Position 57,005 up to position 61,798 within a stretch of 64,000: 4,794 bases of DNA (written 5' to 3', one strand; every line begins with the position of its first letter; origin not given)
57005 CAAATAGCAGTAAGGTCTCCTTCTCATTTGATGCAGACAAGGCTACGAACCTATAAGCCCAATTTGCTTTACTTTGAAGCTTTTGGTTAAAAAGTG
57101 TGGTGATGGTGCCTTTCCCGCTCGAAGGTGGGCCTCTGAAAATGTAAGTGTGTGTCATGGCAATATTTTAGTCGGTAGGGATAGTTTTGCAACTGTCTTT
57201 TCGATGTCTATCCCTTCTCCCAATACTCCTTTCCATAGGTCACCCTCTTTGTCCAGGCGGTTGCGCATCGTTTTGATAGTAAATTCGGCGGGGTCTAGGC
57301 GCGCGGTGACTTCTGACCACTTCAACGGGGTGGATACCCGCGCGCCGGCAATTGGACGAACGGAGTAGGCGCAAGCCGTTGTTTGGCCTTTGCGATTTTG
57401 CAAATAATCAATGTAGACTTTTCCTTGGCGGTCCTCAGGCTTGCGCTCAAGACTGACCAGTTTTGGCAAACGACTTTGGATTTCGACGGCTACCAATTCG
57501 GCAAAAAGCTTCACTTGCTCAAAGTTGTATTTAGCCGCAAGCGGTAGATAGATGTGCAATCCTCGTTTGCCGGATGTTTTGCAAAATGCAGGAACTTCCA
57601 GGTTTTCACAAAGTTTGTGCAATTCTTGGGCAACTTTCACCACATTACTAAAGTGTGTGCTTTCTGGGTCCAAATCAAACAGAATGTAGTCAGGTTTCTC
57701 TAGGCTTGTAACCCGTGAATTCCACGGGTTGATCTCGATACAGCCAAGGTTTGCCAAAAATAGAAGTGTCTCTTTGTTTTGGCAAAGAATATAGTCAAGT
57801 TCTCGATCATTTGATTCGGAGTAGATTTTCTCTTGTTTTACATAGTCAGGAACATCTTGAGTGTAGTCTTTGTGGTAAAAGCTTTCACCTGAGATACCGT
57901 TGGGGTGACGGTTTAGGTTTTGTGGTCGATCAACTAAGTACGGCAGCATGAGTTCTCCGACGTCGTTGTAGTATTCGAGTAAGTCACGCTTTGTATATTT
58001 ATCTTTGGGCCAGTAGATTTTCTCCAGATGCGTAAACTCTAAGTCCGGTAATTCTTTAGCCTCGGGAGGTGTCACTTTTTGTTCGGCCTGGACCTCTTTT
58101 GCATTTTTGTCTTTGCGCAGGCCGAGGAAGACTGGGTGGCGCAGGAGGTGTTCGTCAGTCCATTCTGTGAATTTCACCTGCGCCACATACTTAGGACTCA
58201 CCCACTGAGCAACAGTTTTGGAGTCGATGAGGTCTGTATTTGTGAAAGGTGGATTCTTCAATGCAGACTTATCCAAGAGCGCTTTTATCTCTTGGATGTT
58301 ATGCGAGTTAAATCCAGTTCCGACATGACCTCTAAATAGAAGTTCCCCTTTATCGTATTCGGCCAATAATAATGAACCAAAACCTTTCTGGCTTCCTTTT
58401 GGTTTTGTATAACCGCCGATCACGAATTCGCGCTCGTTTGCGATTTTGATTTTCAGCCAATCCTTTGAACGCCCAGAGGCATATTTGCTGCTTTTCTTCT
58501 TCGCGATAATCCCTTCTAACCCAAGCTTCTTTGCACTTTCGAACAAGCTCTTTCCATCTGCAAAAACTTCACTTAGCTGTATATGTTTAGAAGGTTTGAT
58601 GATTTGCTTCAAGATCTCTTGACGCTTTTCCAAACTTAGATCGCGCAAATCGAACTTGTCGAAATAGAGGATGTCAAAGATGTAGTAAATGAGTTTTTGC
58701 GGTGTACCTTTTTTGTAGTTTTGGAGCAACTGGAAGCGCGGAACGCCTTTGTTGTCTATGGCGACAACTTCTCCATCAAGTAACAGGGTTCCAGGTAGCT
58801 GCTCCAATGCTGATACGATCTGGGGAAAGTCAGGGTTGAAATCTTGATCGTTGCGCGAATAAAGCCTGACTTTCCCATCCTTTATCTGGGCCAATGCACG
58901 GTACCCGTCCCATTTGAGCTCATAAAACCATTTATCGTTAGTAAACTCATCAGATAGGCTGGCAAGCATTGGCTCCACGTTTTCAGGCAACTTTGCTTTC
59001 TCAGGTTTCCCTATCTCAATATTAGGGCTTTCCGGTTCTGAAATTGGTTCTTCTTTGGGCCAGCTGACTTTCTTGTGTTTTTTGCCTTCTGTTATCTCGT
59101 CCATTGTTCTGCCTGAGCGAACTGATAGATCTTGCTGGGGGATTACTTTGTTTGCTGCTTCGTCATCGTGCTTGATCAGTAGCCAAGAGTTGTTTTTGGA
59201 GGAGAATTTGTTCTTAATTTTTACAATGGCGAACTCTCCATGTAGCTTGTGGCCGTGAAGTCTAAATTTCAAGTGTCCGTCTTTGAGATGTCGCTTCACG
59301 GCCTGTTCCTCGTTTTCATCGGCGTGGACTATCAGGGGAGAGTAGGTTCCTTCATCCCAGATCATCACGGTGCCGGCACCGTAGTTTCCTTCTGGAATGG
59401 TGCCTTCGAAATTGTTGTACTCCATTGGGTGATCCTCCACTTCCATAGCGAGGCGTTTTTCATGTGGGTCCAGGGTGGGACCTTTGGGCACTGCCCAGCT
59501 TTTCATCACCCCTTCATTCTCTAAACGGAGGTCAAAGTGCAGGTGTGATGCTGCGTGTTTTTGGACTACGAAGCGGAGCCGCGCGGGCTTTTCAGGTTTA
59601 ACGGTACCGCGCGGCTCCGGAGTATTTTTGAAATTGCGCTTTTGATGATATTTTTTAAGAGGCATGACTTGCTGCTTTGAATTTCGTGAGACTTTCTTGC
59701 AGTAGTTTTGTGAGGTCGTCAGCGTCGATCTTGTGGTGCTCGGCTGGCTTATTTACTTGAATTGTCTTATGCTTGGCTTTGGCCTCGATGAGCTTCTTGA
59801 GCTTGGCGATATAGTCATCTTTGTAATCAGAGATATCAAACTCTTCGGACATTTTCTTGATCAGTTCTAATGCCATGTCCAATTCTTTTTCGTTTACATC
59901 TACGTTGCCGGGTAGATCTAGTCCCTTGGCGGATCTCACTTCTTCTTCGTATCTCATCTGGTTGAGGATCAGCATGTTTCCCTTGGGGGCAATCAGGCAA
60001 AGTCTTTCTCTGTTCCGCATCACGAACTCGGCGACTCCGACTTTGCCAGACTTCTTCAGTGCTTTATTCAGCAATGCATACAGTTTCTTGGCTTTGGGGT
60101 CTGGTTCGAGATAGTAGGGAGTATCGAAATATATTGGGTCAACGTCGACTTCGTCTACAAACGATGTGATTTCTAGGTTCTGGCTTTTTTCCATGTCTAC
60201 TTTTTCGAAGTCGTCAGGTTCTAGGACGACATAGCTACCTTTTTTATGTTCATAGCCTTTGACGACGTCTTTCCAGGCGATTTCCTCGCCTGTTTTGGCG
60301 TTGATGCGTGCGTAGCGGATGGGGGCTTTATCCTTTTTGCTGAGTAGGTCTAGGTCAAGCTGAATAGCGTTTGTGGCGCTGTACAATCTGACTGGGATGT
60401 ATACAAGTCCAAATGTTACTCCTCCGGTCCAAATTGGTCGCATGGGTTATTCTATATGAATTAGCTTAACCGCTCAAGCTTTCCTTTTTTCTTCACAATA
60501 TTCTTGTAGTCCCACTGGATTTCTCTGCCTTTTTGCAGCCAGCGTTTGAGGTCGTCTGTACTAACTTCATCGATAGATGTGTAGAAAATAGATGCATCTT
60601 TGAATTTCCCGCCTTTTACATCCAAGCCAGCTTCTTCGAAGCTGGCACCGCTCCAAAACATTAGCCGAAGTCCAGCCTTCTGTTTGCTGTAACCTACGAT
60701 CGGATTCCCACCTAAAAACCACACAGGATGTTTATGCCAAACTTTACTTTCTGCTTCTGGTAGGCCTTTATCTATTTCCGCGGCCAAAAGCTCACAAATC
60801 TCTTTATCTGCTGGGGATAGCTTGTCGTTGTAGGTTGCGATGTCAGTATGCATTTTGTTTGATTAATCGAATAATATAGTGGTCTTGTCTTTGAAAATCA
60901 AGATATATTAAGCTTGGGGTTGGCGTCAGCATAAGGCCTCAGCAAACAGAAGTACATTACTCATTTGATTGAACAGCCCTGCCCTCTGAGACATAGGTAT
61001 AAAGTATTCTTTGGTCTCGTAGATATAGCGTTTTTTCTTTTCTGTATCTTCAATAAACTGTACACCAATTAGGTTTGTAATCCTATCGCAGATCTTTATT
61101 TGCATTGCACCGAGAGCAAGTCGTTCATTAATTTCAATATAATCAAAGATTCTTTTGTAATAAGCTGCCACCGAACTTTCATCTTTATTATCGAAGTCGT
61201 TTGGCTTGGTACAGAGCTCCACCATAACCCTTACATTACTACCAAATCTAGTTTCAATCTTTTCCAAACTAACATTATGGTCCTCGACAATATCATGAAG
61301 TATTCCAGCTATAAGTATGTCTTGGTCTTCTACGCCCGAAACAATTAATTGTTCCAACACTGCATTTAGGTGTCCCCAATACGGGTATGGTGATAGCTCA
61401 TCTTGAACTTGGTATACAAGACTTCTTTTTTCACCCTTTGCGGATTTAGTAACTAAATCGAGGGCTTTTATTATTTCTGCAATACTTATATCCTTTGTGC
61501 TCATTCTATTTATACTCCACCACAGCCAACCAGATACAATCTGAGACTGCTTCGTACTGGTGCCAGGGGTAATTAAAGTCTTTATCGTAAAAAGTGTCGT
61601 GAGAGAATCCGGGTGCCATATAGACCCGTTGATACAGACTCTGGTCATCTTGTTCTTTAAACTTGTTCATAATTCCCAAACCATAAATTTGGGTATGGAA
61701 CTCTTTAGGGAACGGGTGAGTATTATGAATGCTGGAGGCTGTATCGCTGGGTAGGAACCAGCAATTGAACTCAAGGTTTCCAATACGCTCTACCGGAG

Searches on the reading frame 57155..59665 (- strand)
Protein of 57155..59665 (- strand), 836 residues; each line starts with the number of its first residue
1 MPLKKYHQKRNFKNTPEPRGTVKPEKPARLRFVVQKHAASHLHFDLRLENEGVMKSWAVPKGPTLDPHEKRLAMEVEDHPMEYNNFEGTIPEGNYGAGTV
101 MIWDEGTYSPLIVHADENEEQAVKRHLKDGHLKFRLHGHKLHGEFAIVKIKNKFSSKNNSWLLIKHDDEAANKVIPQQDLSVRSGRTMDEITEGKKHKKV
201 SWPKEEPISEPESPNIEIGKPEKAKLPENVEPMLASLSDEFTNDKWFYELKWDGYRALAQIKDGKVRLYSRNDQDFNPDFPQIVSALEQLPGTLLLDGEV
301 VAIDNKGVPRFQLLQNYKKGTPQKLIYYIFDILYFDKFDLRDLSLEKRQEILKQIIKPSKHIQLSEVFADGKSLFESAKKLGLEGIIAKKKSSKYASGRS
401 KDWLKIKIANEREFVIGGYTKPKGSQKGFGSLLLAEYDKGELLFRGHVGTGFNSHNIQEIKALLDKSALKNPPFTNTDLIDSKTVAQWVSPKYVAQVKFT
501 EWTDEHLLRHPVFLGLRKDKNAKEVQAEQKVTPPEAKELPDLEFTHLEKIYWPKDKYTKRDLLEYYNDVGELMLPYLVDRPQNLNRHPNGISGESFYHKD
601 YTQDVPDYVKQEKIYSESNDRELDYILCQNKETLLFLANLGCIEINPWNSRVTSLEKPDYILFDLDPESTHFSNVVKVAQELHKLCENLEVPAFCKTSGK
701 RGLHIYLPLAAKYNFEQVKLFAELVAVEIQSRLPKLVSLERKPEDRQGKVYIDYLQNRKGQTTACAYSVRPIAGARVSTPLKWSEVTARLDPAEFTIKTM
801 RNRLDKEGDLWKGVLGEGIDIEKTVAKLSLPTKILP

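Call 24: search_protein_families(library=pfam, proteins=[window:57155-59665:-], max_evalue=0.0001)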
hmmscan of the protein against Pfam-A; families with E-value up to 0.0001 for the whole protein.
window:57155-59665:- (836 aa): 6 families
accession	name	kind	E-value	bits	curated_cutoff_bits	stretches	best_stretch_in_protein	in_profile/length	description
PF21686.3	LigD_Prim-Pol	-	4.3e-89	298.9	27.4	1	558-811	1-254/254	LigD, primase-polymerase domain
PF13298.12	LigD_N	-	2.4e-44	150.3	31.1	1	35-149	1-107/107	DNA Ligase D 3'-phosphoesterase domain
PF01068.26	DNA_ligase_A_M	-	1.3e-35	123.4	26.2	1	233-407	2-204/204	ATP dependent DNA ligase domain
PF04679.21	DNA_ligase_A_C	-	1.2e-26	93.3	27.5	1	426-520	2-94/94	ATP dependent DNA ligase C terminal region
PF09414.15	RNA_ligase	-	6.3e-06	26.9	27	1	245-407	2-171/171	RNA ligase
PF01331.24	mRNA_cap_enzyme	-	9.4e-05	22.8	29.6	0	248-373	20-139/194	mRNA capping enzyme, catalytic domain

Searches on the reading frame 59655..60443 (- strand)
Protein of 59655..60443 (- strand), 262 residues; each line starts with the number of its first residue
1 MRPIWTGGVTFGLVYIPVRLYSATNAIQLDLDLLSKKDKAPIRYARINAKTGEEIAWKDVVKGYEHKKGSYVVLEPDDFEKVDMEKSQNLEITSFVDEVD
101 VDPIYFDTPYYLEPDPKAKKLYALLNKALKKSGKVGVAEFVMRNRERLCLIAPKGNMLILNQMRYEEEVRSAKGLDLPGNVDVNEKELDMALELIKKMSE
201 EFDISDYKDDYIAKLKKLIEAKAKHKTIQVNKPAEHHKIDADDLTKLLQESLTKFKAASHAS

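Call 24: search_protein_families(library=pfam, proteins=[window:59655-60443:-], max_evalue=0.0001)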
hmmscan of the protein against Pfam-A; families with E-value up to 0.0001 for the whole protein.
window:59655-60443:- (262 aa): 1 family
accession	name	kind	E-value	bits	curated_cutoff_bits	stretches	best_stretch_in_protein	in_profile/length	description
PF02735.22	Ku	-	7.5e-46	156.9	25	1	11-190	2-190/190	Ku70/Ku80 beta-barrel domain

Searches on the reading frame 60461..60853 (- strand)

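Call 99: search_protein_families(library=pfam, proteins=[window:60461-60853:-], max_evalue=0.001)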
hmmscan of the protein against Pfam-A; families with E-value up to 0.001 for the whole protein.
window:60461-60853:- (130 aa): 1 family
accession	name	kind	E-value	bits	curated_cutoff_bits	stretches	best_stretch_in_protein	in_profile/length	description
PF08818.16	DUF1801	-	2e-08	35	27.2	1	17-108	2-83/85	Domain of unknown function (DU1801)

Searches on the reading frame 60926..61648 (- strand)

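Call 99: search_protein_families(library=pfam, proteins=[window:60926-61648:-], max_evalue=0.001)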
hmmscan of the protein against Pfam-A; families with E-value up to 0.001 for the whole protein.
window:60926-61648:- (240 aa): 2 families
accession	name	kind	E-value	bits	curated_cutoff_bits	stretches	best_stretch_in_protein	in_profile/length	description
PF13328.12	HD_4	-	5.4e-11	42.9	27.2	1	82-225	12-155/156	HD domain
PF01966.28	HD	-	0.00019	22.1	22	1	106-192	22-115/116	HD domain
